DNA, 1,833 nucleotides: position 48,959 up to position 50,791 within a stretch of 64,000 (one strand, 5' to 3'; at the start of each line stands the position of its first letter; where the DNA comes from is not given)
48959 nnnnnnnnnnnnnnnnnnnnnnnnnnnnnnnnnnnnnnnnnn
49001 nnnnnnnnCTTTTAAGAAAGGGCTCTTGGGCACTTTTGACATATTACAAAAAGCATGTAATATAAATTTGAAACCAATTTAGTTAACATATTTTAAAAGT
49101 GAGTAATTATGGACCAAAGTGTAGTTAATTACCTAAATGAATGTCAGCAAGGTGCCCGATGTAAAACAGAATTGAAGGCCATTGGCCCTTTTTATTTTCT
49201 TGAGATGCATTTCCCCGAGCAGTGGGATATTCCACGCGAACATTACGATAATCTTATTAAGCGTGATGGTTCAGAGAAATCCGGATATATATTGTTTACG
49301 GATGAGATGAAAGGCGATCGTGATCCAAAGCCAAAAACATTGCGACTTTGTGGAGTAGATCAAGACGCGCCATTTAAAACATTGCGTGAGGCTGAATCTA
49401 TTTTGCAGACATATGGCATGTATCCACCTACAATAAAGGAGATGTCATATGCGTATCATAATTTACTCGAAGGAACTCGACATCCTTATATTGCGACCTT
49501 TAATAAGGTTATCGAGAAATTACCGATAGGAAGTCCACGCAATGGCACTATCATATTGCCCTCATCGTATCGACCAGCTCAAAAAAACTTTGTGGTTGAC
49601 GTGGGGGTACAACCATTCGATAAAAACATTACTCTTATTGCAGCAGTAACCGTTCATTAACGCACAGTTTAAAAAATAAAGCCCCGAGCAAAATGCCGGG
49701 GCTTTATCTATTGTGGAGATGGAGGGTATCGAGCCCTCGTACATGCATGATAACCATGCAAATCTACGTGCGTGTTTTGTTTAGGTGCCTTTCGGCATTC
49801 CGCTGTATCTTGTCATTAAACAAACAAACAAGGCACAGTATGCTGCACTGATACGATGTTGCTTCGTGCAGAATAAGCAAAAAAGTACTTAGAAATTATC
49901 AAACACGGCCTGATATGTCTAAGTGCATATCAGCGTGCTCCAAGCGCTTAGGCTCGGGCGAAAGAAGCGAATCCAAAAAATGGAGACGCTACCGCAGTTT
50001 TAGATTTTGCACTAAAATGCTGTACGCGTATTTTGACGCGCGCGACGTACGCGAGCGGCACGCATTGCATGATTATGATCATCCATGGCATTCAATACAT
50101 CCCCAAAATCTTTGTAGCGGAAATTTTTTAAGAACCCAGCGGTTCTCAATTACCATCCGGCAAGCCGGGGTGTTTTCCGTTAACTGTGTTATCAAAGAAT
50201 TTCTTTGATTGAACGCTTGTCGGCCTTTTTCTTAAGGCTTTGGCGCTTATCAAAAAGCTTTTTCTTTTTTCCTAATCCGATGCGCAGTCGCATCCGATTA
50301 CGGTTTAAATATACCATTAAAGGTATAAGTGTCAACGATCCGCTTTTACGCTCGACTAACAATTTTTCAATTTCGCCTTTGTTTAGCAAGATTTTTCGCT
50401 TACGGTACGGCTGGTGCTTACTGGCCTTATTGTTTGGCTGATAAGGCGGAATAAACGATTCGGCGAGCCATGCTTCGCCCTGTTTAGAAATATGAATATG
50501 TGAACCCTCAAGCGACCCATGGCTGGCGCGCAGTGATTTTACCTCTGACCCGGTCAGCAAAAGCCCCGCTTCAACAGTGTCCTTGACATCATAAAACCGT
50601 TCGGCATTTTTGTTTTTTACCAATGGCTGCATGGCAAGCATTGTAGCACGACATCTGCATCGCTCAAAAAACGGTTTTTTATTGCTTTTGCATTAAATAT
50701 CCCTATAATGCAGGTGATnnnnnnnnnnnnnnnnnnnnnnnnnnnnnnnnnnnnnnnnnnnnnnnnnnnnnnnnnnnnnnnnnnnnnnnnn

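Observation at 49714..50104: Divergent tmRNA candidate next to smpB, hidden under a spurious annotated ORF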

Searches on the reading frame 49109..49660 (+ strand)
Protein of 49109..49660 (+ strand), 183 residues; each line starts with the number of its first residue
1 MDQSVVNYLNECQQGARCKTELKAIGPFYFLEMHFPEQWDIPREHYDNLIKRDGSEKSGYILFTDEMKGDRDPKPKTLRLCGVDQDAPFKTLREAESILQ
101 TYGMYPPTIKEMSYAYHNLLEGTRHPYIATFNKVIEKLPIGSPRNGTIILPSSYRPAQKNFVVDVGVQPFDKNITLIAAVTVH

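Call 7: search_protein_families(library=pfam, proteins=[window:49109-49660:+])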
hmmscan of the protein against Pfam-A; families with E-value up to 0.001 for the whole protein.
window:49109-49660:+ (183 aa): 0 families

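Call 8: search_protein_families(library=ncbifam, proteins=[window:49109-49660:+])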
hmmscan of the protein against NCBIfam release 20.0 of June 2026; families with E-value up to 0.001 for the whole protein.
window:49109-49660:+ (183 aa): 0 families
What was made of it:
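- No Pfam or NCBIfam match (calls 7, 8).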

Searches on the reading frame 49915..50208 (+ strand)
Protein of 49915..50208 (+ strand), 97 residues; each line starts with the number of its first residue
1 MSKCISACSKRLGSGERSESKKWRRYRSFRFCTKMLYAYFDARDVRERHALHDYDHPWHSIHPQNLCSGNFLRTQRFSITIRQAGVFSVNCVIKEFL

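Call 7: search_protein_families(library=pfam, proteins=[window:49915-50208:+])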
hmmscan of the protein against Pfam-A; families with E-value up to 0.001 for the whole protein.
window:49915-50208:+ (97 aa): 0 families

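Call 8: search_protein_families(library=ncbifam, proteins=[window:49915-50208:+])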
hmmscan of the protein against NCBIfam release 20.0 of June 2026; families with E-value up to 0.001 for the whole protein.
window:49915-50208:+ (97 aa): 0 families
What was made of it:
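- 49915..50208 (+): Spurious 97-aa ORF antisense to ssrA, overlapping the 3' end of smpB. No Pfam or NCBIfam hit (calls 7, 8).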

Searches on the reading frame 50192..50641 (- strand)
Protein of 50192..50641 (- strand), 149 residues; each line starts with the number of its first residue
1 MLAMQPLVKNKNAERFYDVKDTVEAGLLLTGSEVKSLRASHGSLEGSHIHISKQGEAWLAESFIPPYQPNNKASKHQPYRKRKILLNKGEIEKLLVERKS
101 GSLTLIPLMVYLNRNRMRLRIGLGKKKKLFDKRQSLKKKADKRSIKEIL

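Call 7: search_protein_families(library=pfam, proteins=[window:50192-50641:-])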
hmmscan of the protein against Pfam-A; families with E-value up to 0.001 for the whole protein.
window:50192-50641:- (149 aa): 1 family
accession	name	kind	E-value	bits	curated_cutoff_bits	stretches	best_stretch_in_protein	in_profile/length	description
PF01668.23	SmpB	-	1.1e-40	139.4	27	1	8-147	2-139/143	SmpB protein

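Call 8: search_protein_families(library=ncbifam, proteins=[window:50192-50641:-])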
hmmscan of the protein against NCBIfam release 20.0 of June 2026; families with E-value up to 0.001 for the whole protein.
window:50192-50641:- (149 aa): 2 families
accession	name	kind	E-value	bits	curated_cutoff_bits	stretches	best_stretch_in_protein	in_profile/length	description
NF003843.0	PRK05422.1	equivalog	1e-42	145.4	130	1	5-148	11-152/156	SsrA-binding protein SmpB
TIGR00086.1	smpB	equivalog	1.8e-40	138.3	119.1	1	7-147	2-141/144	SsrA-binding protein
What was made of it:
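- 50192..50641 (-): smpB, the obligate protein partner of tmRNA. NCBIfam equivalogs at 145 and 138 bits, above their cut-offs (calls 7, 8).
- On tmRNA (RF00023, standard one-piece): NCBIfam equivalogs NF003843 (145.4 bits against 130) and TIGR00086 (138.3 against 119.1) (call 8).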

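Call 9: find_homologous_proteins(query=window:50192-50641:-, max_evalue=1e-10)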
Query window:50192-50641:- (149 aa): 162 proteins with E <= 1e-10 among 197 candidates; the best 120 are listed.
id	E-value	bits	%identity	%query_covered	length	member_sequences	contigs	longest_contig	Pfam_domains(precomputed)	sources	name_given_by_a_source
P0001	4.3e-89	313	100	100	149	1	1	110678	PF01668.24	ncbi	-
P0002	3.0e-74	265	84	98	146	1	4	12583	PF01668.24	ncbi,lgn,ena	-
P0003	7.7e-61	222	71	100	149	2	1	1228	PF01668.24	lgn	-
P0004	1.1e-59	218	72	97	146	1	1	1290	PF01668.24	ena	-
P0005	9.8e-29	118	45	98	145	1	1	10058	PF01668.24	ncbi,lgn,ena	-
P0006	2.6e-27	113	41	96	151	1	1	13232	PF01668.24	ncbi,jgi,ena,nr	ncbi:MAG: SsrA-binding protein [Bacteroidetes bacterium QS_7_67_15]|jgi:SsrA-binding protein|nr:MAG:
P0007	3.9e-27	113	39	97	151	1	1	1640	PF01668.24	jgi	jgi:SsrA-binding protein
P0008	4.8e-27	113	39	99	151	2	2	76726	PF01668.24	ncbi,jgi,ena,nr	ncbi:MAG: SsrA-binding protein [Bacteroidetes bacterium QH_9_67_14]|jgi:SsrA-binding protein|nr:MAG:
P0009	8.3e-27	112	43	96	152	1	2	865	PF01668.24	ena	-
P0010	1.0e-26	111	39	99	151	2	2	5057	PF01668.24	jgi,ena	jgi:SsrA-binding protein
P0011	1.8e-26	111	41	94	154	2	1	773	PF01668.24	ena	-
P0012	2.0e-26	111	39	99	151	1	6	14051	PF01668.24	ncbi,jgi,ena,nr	ncbi:MAG: SsrA-binding protein [Bacteroidetes bacterium QH_2_67_10]|jgi:SsrA-binding protein|nr:MAG:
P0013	3.2e-26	110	39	99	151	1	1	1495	PF01668.24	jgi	jgi:SsrA-binding protein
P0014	3.6e-26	110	45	91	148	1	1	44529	PF01668.24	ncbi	-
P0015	5.2e-26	109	43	100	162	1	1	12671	PF01668.24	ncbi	-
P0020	1.8e-25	107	47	95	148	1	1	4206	PF01668.24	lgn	-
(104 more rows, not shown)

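Call 10: find_encoding_contigs(protein=P0001, flank=2000, max_places=3)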
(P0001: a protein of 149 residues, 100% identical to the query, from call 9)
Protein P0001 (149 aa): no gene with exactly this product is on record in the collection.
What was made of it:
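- Tried and rejected: Look-up of the window's own SmpB in the contig index found nothing on record (call 10).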

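Call 11: find_encoding_contigs(protein=P0002, flank=5000, max_places=4)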
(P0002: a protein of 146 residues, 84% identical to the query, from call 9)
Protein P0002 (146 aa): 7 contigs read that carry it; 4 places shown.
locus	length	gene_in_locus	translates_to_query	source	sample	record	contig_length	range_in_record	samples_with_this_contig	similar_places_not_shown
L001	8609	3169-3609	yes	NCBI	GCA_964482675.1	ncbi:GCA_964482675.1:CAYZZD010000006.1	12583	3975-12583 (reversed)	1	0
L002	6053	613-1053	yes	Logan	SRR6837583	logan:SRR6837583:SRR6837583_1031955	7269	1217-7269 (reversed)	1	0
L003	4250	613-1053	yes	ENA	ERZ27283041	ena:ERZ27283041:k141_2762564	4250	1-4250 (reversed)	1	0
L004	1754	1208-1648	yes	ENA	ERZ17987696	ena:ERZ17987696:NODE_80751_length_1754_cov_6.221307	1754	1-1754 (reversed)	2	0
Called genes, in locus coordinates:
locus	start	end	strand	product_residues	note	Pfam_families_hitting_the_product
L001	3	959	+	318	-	?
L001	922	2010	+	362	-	PF01926:MMR_HSR1, PF02421:FeoB_N (weak), PF06071:YchF-GTPase_C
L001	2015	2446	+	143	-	PF00293:NUDIX, PF14815:NUDIX_4 (faint)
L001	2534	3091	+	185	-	-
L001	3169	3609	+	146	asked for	PF01668:SmpB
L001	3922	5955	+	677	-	PF06480:FtsH_ext (faint), PF00004:AAA, PF17862:AAA_lid_3, PF01434:Peptidase_M41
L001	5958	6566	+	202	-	PF02666:PS_Dcarbxylase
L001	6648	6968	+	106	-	-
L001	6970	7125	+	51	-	-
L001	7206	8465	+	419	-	PF00464:SHMT, PF00155:Aminotran_1_2 (weak)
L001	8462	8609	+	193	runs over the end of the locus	-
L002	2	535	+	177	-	?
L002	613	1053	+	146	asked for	PF01668:SmpB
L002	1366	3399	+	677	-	PF06480:FtsH_ext (faint), PF00004:AAA, PF17862:AAA_lid_3, PF01434:Peptidase_M41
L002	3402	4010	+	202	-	PF02666:PS_Dcarbxylase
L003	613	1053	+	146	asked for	PF01668:SmpB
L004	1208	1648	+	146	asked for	PF01668:SmpB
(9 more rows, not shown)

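Call 12: find_encoding_contigs(protein=P0003, flank=3000, max_places=3)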
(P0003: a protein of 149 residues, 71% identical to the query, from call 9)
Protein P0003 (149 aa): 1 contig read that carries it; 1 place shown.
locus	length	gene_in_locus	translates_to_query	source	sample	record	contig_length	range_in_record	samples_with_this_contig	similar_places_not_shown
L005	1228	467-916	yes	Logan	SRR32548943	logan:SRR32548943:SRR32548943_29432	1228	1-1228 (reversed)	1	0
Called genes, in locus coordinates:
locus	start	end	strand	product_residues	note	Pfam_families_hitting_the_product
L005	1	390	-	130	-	?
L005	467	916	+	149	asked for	PF01668:SmpB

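Call 13: find_encoding_contigs(protein=P0004, flank=3000, max_places=3)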
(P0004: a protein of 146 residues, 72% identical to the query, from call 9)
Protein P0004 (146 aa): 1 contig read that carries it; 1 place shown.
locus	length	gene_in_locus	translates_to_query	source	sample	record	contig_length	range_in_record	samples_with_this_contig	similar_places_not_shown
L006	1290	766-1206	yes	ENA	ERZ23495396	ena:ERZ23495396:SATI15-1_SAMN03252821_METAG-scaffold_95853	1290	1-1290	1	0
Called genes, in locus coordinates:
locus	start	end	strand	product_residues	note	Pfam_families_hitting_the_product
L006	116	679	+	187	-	-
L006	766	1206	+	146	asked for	PF01668:SmpB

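Call 19: find_related_loci(query=A2, collection=genome_contigs, flank=3000)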
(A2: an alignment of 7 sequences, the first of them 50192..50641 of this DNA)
Query A2 (149 aa) in genome_contigs; peptide patterns used: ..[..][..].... (x = any residue, [..] = any of these).
600 stretches matched a pattern (row limit reached: there are more); 573 encode a relative of the query (tblastn E <= 1e-3); the best 80 are kept; 80 distinct loci.
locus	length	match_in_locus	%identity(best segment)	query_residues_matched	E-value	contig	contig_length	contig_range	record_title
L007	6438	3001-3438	84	4-149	2e-81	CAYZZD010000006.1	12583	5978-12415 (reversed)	MAG TPA_asm: uncultured Candidatus Saccharibacteria bacterium isolate SRP135725_co1_105 genome assembly, contig: NODE_68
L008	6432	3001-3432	40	4-149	7e-33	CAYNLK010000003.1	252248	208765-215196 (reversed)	MAG TPA_asm: uncultured Caldilineaceae bacterium isolate binchicken_co44_236 genome assembly, contig: NODE_36_length_252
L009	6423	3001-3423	44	7-147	1e-32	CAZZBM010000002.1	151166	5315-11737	MAG TPA_asm: uncultured bacterium isolate SRP170004_co1_221 genome assembly, contig: NODE_97_length_151166_cov_9.584961,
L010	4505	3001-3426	43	7-149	2e-31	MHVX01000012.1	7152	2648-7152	MAG: Candidatus Zambryskibacteria bacterium RIFCSPHIGHO2_12_FULL_43_12b rifcsphigho2_12_scaffold_21219, whole genome sho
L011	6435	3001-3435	44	1-146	6e-31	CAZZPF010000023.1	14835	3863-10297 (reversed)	MAG TPA_asm: uncultured Candidatus Saccharibacteria bacterium isolate binchicken_co203_538 genome assembly, contig: k141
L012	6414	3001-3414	44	10-149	2e-30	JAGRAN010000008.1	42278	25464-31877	MAG: Bdellovibrionales bacterium isolate HKST-UBA19 2009_33311, whole genome shotgun sequence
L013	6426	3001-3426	45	7-149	1e-30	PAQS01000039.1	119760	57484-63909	MAG: Waddliaceae bacterium isolate SP13 MHASMcontig_2729966, whole genome shotgun sequence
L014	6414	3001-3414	43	10-149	2e-30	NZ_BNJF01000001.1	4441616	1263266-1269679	Ktedonospora formicarum strain SOSP1-1 sequence01, whole genome shotgun sequence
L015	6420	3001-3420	43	4-145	1e-30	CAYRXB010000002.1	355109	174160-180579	MAG TPA_asm: uncultured Anaerolinea sp. isolate SRP278314_co1_254 genome assembly, contig: NODE_8_length_355109_cov_18.4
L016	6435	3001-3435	40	7-147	4e-30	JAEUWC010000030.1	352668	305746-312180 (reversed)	MAG: Bdellovibrionales bacterium isolate new MAG-397 k141_1367113, whole genome shotgun sequence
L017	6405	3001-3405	43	4-139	2e-30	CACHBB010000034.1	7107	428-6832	uncultured Alphaproteobacteria bacterium isolate AG-426-J11 genome assembly, contig: AG-426-J11_NODE_34, whole genome sh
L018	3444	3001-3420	39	8-149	2e-30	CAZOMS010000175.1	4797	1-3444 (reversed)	MAG TPA_asm: uncultured Syntrophomonas sp. isolate SRP192927_co4_275 genome assembly, contig: NODE_51054_length_4797_cov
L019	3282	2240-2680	40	1-149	2e-30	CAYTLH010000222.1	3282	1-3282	MAG TPA_asm: uncultured Demequinaceae bacterium isolate SRP185410_co1_307 genome assembly, contig: k141_969315, whole ge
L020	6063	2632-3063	40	1-146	3e-30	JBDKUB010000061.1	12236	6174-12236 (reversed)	MAG: Anaerolineaceae bacterium isolate 7_bin.113_R1 c_000000918276, whole genome shotgun sequence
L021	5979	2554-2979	43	7-149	4e-31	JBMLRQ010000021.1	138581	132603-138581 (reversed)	MAG: Rhabdochlamydiaceae bacterium isolate LE_39199 NODE_58_length_138581_cov_12.144146, whole genome shotgun sequence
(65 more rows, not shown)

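Call 47: search_solved_structures(query=window:50192-50641:-, max_evalue=0.00001, show_alignments=1)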
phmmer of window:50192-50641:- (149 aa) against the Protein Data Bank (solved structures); distinct sequences matched with E-value up to 0.00001: 15.
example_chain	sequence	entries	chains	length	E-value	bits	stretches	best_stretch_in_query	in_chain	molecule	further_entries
1p6v_A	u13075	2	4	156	2e-29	105.6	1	6-146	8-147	SsrA-binding protein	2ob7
1j1h_A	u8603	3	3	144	4.2e-26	94.8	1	4-148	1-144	Small Protein B | SMALL PROTEIN B SMPB | SsrA-binding protein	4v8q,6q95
3iyq_B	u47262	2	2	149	1.2e-25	93.3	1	6-148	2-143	SsrA-binding protein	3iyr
1k8h_A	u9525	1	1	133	3.6e-25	91.8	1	6-132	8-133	Small protein B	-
7ljp_A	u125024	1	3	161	1.3e-24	90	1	7-148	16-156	SsrA-binding protein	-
5zey_C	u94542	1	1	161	1.4e-23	86.7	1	8-145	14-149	SsrA-binding protein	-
1zc8_K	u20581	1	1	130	1.5e-23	86.5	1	6-129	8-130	SsrA-binding protein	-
2czj_A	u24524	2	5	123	9.9e-21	77.4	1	4-125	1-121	SsrA-binding protein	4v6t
1wjx_A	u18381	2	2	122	2.7e-20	76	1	6-125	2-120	SsrA-binding protein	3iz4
7acj_5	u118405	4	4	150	1.2e-16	64.2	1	8-139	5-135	SsrA-binding protein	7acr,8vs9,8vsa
6q98_5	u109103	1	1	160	1.3e-16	64.2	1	7-139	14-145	SsrA-binding protein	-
6q97_5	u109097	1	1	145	1.6e-16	63.8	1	9-139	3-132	SsrA-binding protein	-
7abz_5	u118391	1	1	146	1.6e-16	63.8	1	9-139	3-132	SsrA-binding protein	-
7ac7_5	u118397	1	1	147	1.7e-16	63.7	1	9-139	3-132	SsrA-binding protein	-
6q9a_5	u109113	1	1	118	4.3e-12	49.5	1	9-125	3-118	SsrA-binding protein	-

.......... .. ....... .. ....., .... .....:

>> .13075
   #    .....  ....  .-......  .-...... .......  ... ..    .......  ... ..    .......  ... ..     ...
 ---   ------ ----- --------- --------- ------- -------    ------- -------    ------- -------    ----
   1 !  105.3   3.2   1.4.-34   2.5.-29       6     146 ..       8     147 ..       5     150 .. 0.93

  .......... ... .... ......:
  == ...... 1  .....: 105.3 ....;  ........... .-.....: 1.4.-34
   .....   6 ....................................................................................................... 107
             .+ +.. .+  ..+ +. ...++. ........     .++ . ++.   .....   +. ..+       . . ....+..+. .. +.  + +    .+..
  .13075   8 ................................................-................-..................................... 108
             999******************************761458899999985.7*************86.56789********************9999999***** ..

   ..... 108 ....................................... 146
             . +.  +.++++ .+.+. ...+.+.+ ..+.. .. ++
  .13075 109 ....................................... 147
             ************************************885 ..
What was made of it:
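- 50192..50641 (-): Matches solved SmpB structures, E 2e-29 (call 47).
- Partner: adjacent smpB above the equivalog cut-offs (calls 7, 8) and similar to solved SmpB structures (call 47).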

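Call 57: find_encoding_contigs(protein=P0005, flank=2500, max_places=1)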
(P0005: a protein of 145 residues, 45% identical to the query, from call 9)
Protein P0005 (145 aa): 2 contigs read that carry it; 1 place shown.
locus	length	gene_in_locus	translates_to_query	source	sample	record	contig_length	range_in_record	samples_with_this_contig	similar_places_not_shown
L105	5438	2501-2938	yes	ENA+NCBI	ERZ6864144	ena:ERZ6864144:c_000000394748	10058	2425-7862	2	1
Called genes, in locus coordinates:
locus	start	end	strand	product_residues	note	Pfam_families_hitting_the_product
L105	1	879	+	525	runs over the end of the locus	PF12072:RNase_Y_N, PF00013:KH_1 (weak), PF01966:HD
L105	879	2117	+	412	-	PF00579:tRNA-synt_1b, PF22421:SYY_C-terminal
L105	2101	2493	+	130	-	PF00111:Fer2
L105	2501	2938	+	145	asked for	PF01668:SmpB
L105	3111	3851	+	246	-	PF00413:Peptidase_M10 (weak)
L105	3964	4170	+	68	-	-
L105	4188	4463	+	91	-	-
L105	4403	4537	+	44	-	-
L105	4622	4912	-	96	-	-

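Call 58: find_encoding_contigs(protein=P0014, flank=2500, max_places=1)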
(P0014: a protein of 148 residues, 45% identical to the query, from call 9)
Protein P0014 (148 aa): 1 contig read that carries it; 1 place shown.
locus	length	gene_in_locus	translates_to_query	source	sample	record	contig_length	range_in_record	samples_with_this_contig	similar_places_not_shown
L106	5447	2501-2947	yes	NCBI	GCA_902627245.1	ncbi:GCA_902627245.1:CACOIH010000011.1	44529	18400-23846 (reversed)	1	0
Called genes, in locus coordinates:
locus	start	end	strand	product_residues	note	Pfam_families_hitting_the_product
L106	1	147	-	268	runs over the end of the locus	PF10670:DUF4198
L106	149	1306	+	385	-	PF13795:HupE_UreJ_2, PF04955:HupE_UreJ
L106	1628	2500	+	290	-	PF00701:DHDPS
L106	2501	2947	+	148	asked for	PF01668:SmpB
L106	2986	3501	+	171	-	PF01192:RNA_pol_Rpb6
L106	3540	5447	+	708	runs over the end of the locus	PF13328:HD_4, PF01966:HD, PF04607:RelA_SpoT, PF02824:TGS, PF19296:RelA_AH, PF28438:RelA_RIS, PF01842:ACT, PF13291:ACT_4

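Call 59: find_encoding_contigs(protein=P0020, flank=2500, max_places=1)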
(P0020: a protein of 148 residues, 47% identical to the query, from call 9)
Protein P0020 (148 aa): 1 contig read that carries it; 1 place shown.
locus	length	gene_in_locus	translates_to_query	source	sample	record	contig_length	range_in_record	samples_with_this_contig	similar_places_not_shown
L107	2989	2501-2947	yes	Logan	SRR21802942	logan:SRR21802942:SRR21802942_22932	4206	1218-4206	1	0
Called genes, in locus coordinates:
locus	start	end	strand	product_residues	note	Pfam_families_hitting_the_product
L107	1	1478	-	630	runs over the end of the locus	PF06480:FtsH_ext (weak), PF00004:AAA, PF17862:AAA_lid_3, PF01434:Peptidase_M41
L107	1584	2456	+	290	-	PF13387:Lnb_N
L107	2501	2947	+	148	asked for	PF01668:SmpB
